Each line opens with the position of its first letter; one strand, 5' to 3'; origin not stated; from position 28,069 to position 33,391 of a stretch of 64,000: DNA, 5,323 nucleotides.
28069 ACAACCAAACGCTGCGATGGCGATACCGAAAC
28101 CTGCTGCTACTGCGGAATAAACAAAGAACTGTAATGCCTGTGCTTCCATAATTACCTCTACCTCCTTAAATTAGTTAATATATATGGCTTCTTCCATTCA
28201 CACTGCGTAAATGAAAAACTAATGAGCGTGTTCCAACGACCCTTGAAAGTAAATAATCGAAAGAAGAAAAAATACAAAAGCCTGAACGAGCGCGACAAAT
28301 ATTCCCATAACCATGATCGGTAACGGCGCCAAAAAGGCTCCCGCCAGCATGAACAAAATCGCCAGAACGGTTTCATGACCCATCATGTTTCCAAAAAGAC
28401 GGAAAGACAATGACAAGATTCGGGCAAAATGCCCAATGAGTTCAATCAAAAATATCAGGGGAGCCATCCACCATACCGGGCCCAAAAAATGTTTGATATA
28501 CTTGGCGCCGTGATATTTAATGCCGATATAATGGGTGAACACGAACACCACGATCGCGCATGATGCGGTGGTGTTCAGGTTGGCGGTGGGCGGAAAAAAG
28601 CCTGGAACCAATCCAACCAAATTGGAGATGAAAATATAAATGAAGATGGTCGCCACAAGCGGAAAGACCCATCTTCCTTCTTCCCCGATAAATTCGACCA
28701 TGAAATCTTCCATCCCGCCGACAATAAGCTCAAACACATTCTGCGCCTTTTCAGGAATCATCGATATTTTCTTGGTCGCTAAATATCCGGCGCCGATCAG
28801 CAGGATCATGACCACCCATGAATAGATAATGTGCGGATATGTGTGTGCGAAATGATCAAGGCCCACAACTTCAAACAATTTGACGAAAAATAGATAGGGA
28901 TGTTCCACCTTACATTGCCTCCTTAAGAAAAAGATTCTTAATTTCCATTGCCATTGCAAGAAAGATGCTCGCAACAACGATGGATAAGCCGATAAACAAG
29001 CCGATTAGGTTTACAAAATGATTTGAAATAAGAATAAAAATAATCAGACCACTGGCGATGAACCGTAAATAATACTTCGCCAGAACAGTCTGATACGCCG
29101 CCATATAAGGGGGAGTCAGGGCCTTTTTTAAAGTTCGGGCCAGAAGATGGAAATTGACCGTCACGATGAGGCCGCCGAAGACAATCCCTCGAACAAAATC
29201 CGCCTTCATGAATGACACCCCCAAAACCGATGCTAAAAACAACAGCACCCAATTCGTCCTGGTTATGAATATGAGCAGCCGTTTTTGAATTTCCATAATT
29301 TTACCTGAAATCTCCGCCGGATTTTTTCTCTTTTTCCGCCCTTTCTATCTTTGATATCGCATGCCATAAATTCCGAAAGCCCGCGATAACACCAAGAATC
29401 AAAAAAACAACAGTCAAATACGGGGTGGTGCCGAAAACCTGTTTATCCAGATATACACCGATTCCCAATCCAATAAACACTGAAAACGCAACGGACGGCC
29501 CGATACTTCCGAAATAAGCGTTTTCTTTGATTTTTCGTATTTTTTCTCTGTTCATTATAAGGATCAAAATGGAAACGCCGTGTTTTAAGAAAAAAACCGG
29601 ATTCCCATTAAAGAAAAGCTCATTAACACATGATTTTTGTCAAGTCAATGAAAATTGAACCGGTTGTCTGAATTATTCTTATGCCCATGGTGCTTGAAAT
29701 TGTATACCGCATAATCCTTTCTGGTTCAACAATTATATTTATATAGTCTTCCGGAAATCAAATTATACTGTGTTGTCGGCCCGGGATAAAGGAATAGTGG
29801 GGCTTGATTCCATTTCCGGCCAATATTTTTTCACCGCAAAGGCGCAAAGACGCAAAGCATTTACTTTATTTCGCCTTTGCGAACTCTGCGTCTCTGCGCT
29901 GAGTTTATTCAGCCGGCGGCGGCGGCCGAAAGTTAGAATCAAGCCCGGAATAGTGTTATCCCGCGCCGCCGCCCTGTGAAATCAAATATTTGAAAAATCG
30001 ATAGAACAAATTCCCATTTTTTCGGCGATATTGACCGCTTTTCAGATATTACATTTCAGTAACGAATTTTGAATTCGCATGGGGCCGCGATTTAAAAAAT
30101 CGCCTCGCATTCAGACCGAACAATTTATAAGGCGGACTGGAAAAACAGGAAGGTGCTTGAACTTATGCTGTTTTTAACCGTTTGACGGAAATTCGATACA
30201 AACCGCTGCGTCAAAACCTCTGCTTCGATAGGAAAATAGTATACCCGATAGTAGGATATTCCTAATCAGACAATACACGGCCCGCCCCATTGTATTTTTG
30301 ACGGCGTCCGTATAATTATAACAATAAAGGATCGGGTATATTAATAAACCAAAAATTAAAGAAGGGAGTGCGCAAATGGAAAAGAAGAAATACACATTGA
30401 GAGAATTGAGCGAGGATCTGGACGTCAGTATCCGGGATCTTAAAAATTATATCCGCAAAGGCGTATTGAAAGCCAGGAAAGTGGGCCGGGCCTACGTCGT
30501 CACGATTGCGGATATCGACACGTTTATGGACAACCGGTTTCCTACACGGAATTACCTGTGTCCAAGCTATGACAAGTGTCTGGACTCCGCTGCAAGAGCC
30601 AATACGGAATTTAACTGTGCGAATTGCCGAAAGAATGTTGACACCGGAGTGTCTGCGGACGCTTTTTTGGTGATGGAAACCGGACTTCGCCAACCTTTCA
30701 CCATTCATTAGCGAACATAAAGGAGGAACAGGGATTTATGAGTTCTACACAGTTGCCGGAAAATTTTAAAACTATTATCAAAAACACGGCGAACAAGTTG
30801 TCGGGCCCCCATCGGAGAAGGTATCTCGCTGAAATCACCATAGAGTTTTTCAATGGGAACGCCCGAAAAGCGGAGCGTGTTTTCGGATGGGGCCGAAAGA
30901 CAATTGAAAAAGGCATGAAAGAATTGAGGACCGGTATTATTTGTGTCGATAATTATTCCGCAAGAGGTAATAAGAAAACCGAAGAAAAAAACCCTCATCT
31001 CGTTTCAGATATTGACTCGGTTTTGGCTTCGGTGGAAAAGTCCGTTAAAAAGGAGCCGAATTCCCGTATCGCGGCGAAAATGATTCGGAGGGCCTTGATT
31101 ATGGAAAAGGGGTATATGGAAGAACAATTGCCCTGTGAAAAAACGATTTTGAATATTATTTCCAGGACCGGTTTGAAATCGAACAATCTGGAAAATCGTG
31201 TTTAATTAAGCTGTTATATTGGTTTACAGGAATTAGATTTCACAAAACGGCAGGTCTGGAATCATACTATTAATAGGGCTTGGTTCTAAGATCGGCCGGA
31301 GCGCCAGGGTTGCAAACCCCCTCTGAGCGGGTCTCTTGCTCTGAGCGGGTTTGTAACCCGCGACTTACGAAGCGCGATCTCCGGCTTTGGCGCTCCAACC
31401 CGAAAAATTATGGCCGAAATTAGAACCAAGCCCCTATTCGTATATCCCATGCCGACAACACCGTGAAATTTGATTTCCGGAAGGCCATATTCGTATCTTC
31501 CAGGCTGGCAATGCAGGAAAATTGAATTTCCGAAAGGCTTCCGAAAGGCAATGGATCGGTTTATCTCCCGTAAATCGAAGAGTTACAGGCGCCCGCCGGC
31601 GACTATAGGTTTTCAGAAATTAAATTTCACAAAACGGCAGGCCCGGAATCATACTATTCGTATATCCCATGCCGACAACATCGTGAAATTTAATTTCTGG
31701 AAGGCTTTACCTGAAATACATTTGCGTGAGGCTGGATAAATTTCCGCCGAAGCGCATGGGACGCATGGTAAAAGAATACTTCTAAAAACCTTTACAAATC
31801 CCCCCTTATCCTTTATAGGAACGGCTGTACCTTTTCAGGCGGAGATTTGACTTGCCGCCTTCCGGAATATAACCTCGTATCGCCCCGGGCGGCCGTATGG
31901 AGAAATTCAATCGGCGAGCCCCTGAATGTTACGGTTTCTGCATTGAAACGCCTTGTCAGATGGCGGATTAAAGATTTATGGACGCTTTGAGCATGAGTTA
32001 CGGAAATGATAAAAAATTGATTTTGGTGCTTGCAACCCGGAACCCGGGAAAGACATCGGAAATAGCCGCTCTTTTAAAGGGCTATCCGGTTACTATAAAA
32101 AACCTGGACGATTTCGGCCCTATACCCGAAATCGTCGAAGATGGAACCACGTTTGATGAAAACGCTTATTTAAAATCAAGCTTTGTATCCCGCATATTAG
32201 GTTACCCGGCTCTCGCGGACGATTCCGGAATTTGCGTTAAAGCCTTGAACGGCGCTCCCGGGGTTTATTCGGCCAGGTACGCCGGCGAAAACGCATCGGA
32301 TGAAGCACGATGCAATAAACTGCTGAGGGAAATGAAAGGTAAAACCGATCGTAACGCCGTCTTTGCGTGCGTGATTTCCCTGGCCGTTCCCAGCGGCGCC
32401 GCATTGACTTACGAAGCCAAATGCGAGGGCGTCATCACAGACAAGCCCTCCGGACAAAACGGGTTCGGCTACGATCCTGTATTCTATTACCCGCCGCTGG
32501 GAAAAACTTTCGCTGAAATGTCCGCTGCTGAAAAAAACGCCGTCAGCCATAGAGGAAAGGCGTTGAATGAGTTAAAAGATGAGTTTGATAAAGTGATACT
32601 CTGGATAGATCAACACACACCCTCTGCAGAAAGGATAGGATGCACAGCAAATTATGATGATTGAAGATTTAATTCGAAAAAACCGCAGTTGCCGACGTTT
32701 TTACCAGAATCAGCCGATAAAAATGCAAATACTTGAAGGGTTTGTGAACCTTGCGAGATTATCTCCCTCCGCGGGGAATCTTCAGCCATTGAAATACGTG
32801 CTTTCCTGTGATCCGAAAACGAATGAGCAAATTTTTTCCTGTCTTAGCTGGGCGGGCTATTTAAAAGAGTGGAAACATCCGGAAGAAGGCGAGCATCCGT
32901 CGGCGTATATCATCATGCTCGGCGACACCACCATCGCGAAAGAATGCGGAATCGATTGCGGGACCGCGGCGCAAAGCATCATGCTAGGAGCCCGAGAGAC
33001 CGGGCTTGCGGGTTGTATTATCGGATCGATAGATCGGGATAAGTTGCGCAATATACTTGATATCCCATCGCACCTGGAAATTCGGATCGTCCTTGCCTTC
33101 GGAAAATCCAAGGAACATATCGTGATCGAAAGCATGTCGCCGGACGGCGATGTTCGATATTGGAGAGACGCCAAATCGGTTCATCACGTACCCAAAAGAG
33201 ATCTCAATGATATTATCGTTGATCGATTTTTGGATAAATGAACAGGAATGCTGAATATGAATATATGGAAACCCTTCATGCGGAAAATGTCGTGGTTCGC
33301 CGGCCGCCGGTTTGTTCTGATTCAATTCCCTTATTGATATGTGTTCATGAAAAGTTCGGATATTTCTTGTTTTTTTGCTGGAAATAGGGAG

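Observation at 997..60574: Hyper-abundant ~105-bp palindromic MITE/REP-like element occupying almost every intergenic gap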

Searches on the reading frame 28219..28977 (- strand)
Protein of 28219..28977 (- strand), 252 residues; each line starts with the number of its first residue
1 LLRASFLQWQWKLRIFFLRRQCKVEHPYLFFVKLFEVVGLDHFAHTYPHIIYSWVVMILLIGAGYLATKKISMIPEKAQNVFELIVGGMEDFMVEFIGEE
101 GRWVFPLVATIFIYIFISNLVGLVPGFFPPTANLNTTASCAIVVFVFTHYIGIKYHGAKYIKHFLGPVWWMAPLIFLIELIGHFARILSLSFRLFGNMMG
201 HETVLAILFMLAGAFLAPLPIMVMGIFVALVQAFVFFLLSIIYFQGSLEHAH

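Call 17: search_protein_families(library=pfam, proteins=[window:28219-28977:-])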
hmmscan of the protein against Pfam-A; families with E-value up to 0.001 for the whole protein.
window:28219-28977:- (252 aa): 1 family
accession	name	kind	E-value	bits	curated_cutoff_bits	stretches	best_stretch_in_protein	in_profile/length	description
PF00119.25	ATP-synt_A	-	1.7e-52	178.9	33.9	1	50-245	1-217/217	ATP synthase A chain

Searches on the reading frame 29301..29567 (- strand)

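Call 17: search_protein_families(library=pfam, proteins=[window:29301-29567:-])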
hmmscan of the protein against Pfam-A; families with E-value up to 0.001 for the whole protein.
window:29301-29567:- (88 aa): 1 family
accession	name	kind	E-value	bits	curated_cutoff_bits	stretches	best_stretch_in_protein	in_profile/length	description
PF09527.15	ATPase_gene1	-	2.4e-15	56.8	26.6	1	17-69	2-53/54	Putative F0F1-ATPase subunit Ca2+/Mg2+ transporter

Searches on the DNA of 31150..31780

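Call 67: search_rna_families(source=window, start=31150, end=31780, threshold=evalue, max_evalue=1)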
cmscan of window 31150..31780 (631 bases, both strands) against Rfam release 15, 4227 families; matches with E-value up to 1: 4.
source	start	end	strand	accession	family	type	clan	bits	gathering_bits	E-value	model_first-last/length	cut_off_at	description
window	31612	31699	-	RF04230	mir-9261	Gene; miRNA;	-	24.1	86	0.022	1-92/92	no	mir-9261 microRNA precursor family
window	31295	31385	-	RF01852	tRNA-Sec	Gene; tRNA;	CL00001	23.7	47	0.029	1-91/91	no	Selenocysteine transfer RNA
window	31308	31357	-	RF01357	CRISPR-DR31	Gene; CRISPR;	-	18.9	35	0.26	1-37/37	no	CRISPR RNA direct repeat element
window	31607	31706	+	RF00728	mir-81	Gene; miRNA;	CL00091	17.1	54.5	0.64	1-89/89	no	mir-81 microRNA precursor family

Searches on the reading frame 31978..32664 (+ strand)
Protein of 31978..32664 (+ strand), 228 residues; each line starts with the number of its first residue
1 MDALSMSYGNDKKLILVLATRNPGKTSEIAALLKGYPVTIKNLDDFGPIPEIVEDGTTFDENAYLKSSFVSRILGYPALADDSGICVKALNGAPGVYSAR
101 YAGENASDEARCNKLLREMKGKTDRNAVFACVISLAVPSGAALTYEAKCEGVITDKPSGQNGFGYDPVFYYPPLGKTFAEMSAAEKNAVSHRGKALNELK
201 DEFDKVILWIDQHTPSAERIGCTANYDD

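Call 27: search_protein_families(library=pfam, proteins=[window:31978-32664:+])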
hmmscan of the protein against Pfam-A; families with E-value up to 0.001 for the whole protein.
window:31978-32664:+ (228 aa): 1 family
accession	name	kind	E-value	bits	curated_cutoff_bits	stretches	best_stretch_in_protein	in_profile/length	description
PF01725.21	Ham1p_like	-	1.9e-67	227.2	22.5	1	16-201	1-185/186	Ham1 family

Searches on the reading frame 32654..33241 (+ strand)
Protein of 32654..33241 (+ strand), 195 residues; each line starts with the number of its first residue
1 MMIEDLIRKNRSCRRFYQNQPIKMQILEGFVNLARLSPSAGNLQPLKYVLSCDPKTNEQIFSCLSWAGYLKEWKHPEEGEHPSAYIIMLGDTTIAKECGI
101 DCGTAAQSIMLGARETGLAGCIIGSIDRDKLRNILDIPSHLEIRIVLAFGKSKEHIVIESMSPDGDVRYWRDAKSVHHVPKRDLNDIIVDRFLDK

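Call 27: search_protein_families(library=pfam, proteins=[window:32654-33241:+])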
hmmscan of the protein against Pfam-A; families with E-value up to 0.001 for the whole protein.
window:32654-33241:+ (195 aa): 2 families
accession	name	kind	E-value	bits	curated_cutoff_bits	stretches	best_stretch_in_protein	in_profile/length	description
PF00881.29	Nitroreductase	-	1.2e-19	71.5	23.5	1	7-151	1-167/167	Nitroreductase family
PF14512.11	TM1586_NiRdase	-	1.2e-08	35.3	27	1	80-159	64-140/215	Putative TM nitroreductase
